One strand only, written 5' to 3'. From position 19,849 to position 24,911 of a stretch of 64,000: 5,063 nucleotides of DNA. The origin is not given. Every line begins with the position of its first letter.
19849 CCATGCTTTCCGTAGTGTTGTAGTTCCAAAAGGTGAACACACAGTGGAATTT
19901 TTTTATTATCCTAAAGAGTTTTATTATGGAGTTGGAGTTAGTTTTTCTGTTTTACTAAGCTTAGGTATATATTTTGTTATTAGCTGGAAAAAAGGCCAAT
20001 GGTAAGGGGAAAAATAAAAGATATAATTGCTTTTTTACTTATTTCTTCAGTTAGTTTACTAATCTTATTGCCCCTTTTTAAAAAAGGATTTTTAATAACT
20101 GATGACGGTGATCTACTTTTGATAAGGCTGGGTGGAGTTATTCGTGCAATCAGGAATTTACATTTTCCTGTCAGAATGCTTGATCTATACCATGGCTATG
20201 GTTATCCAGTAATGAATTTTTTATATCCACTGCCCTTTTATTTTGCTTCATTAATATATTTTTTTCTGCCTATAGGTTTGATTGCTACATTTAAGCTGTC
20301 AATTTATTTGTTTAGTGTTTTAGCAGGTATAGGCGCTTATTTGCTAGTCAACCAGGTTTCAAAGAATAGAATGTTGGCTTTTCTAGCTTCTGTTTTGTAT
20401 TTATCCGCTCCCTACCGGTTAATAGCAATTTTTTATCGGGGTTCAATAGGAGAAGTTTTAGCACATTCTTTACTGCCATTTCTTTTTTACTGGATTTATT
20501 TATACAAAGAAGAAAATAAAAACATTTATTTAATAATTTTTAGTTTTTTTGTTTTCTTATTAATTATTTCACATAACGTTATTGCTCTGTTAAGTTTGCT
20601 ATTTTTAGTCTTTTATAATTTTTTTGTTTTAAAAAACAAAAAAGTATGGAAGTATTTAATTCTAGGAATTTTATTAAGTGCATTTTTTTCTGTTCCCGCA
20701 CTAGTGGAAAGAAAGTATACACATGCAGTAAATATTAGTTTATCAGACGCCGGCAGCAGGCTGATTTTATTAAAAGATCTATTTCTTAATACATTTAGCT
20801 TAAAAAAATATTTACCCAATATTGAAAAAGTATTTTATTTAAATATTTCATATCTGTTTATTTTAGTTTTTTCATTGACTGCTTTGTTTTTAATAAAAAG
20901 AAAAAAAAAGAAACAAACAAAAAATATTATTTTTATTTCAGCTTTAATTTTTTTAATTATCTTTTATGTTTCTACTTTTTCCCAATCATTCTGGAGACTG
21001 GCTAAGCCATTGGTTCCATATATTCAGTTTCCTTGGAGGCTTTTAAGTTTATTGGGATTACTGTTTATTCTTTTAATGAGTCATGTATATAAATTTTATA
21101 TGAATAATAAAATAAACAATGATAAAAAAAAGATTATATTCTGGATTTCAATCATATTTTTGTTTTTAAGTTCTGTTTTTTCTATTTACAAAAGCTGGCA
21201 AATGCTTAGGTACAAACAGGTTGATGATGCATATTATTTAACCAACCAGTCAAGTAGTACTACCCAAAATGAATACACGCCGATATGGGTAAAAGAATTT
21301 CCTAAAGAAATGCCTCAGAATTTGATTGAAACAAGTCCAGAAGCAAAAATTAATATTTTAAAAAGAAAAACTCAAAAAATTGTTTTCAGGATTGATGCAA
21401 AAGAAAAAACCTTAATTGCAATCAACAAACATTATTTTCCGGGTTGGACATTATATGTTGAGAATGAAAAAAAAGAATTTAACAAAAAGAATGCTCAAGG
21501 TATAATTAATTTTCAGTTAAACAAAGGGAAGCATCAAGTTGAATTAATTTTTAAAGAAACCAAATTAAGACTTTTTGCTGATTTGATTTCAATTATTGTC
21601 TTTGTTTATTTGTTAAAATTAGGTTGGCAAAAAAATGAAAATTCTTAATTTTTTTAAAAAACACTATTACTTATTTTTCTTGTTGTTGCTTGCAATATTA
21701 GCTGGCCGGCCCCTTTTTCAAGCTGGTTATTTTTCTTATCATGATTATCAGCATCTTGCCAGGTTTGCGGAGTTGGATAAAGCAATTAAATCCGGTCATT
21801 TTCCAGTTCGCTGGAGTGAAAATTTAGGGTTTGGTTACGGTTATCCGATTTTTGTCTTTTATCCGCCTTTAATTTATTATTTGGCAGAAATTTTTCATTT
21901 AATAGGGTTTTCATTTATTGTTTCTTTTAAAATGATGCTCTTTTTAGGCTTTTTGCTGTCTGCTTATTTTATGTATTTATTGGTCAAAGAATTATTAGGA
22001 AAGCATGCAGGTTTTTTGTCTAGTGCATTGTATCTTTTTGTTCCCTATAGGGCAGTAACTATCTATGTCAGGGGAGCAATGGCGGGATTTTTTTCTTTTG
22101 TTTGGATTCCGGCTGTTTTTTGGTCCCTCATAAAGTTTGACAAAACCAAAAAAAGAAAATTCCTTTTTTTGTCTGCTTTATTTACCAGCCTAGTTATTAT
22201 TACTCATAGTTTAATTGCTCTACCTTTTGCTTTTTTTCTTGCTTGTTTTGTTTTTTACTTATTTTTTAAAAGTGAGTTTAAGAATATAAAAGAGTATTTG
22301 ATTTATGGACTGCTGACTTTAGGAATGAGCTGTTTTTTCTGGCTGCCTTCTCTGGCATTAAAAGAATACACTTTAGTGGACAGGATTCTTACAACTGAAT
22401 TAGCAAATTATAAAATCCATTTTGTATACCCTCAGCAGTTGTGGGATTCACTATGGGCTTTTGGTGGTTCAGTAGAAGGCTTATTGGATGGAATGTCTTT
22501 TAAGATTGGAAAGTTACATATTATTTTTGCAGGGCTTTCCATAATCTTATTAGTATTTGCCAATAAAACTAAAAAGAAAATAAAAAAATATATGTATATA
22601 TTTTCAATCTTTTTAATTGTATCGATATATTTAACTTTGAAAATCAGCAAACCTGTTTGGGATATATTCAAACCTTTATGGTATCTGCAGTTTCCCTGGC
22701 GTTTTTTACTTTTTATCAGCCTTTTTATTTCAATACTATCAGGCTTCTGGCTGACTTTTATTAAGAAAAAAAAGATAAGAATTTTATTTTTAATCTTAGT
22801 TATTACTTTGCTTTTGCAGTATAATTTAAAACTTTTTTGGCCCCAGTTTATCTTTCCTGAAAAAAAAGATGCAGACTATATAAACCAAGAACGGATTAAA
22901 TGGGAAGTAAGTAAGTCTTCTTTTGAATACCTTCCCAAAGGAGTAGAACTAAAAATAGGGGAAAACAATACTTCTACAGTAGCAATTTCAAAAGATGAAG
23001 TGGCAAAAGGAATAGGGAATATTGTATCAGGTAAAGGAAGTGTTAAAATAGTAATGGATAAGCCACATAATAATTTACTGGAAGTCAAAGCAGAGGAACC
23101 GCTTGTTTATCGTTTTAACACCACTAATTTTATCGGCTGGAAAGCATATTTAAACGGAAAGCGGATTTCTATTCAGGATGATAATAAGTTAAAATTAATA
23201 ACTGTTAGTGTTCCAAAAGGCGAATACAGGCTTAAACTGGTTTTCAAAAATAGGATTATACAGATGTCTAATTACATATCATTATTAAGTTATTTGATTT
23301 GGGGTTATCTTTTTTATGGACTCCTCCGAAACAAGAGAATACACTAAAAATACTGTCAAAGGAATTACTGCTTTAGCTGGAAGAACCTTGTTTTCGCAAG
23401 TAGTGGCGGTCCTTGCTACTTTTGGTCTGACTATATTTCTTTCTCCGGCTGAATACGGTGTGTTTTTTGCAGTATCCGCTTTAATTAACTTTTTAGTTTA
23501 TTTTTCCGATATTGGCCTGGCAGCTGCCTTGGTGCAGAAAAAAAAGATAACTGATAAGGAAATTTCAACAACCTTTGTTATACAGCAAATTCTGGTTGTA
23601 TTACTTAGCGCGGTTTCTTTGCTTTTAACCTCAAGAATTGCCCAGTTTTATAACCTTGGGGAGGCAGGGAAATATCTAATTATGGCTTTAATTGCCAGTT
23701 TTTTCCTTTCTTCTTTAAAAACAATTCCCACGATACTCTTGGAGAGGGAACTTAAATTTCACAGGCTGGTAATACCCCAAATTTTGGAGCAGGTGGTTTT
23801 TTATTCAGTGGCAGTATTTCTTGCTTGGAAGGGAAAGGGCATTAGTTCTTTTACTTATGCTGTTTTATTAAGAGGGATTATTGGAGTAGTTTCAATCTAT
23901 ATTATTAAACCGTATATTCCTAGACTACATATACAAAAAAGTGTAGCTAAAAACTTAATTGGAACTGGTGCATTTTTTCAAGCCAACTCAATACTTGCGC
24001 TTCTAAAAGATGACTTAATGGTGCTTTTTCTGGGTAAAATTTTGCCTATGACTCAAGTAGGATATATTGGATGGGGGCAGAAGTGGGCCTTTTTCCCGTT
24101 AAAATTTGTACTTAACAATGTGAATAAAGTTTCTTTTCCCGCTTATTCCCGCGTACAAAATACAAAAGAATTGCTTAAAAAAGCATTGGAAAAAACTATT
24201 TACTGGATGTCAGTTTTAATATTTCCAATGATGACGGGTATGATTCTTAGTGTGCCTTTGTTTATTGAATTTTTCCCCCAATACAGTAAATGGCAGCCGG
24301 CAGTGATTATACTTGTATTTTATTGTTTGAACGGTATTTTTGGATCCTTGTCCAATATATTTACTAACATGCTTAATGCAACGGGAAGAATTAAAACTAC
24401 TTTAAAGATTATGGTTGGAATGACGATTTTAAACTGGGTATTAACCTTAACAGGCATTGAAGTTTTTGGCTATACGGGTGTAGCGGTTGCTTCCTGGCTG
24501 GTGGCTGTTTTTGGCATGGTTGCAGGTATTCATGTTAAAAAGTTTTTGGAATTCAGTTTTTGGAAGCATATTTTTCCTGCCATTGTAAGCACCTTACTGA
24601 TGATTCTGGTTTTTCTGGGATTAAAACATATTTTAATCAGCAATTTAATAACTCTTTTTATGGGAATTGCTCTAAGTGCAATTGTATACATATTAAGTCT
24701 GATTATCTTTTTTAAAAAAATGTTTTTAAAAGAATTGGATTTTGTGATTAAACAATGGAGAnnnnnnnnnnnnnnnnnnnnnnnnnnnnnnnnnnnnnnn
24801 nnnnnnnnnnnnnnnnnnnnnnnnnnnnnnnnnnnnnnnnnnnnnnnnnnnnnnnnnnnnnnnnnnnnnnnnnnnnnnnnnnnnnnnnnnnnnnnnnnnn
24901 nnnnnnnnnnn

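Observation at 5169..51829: Roughly 47-kb plus-strand locus for extracytoplasmic glycosylation with about 20 GT-C-type membrane enzymes from several families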

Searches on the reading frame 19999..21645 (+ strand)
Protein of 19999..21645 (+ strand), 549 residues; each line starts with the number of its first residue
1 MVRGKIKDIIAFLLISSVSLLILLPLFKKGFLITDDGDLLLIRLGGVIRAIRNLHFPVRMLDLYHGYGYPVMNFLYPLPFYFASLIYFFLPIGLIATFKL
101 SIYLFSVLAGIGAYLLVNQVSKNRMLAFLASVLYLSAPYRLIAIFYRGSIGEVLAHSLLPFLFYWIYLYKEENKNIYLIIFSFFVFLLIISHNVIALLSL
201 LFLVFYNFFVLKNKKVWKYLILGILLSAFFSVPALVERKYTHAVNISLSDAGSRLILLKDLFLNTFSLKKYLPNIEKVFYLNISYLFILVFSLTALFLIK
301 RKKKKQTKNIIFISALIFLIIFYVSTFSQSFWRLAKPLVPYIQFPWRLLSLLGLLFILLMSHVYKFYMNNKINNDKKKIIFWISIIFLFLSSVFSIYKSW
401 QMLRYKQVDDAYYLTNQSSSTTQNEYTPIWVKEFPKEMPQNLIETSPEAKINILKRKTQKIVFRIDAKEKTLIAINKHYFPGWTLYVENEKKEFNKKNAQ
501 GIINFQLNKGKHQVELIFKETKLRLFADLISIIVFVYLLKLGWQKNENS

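Call 4: search_protein_families(library=pfam, proteins=[window:19999-21645:+], max_evalue=0.01)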
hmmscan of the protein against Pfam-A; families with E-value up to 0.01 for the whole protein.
window:19999-21645:+ (549 aa): 2 families
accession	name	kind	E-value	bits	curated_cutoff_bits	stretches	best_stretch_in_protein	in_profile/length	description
PF10131.15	PTPS_related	-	2.1e-17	63.3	26.4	1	76-407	5-314/621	6-pyruvoyl-tetrahydropterin synthase related domain; membrane protein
PF09586.16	YfhO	-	1e-05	24.6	28.5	1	438-523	743-828/835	Bacterial membrane protein YfhO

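Call 24: search_protein_families(library=ncbifam, proteins=[window:19999-21645:+], max_evalue=0.1)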
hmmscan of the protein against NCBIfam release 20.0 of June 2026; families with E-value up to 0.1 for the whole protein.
window:19999-21645:+ (549 aa): 0 families

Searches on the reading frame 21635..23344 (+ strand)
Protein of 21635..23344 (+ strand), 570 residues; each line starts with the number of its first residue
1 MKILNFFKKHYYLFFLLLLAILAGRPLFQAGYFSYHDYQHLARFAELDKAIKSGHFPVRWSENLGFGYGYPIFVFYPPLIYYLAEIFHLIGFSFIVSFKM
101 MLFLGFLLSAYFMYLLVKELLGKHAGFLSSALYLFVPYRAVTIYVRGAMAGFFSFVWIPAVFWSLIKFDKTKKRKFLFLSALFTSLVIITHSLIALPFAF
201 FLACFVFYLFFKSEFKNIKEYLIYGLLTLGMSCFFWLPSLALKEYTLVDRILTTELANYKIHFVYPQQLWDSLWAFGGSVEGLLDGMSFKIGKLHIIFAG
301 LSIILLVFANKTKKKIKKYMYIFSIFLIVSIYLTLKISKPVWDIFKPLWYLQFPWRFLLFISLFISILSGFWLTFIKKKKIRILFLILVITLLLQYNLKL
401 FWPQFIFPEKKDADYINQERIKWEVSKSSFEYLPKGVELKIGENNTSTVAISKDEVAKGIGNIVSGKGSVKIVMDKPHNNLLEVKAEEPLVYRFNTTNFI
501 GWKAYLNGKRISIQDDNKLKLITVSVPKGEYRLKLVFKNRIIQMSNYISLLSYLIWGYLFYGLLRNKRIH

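Call 4: search_protein_families(library=pfam, proteins=[window:21635-23344:+], max_evalue=0.01)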
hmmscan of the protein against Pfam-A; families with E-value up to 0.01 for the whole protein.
window:21635-23344:+ (570 aa): 2 families
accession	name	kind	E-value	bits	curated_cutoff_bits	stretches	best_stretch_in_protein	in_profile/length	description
PF10131.15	PTPS_related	-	4.9e-11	42.2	26.4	1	73-419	1-324/621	6-pyruvoyl-tetrahydropterin synthase related domain; membrane protein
PF13231.12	PMT_2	-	8e-05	23.3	26.1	1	77-234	3-154/160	Dolichyl-phosphate-mannose-protein mannosyltransferase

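Call 24: search_protein_families(library=ncbifam, proteins=[window:21635-23344:+], max_evalue=0.1)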
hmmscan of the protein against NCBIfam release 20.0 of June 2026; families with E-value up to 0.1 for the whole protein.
window:21635-23344:+ (570 aa): 0 families

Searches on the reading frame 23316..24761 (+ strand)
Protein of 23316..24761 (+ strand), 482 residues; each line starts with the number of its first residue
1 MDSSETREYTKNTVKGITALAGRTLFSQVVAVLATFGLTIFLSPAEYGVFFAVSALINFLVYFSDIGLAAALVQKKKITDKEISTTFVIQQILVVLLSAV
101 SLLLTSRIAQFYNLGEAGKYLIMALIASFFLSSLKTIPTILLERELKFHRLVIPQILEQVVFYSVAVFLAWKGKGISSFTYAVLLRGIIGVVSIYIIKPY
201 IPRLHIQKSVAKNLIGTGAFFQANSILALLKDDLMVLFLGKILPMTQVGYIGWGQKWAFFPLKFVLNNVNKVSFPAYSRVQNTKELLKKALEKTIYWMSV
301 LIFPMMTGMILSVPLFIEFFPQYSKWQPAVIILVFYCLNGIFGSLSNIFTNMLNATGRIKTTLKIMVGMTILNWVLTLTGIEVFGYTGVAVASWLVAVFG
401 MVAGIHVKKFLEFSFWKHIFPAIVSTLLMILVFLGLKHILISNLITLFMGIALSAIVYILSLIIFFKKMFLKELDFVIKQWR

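Call 4: search_protein_families(library=pfam, proteins=[window:23316-24761:+], max_evalue=0.01)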
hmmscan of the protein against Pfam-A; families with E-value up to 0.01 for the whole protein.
window:23316-24761:+ (482 aa): 2 families
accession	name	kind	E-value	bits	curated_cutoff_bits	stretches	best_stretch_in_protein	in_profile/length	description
PF13440.11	Polysacc_synt_3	-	8.3e-50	170.1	23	1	41-330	5-292/293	Polysaccharide biosynthesis protein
PF01943.22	Polysacc_synt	-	1e-16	61.6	28.2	1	14-280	2-273/274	Polysaccharide biosynthesis protein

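Call 40: search_protein_families(library=ncbifam, proteins=[window:23316-24761:+], max_evalue=1e-10)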
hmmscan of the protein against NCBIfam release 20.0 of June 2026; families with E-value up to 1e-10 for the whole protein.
window:23316-24761:+ (482 aa): 3 families
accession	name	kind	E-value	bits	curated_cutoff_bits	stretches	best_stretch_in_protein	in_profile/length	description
NF007773.0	PRK10459.1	equivalog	4.8e-34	118.2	273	1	31-468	25-470/492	MOP flippase family protein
NF058658.1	Oglyco_Wzx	exception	1.8e-31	109.7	720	1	14-479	11-477/478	O-glycosylation flippase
NF047674.1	TeichurnBiosyTuaB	equivalog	1.7e-24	86.7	580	1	10-463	5-467/469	teichuronic acid biosynthesis protein TuaB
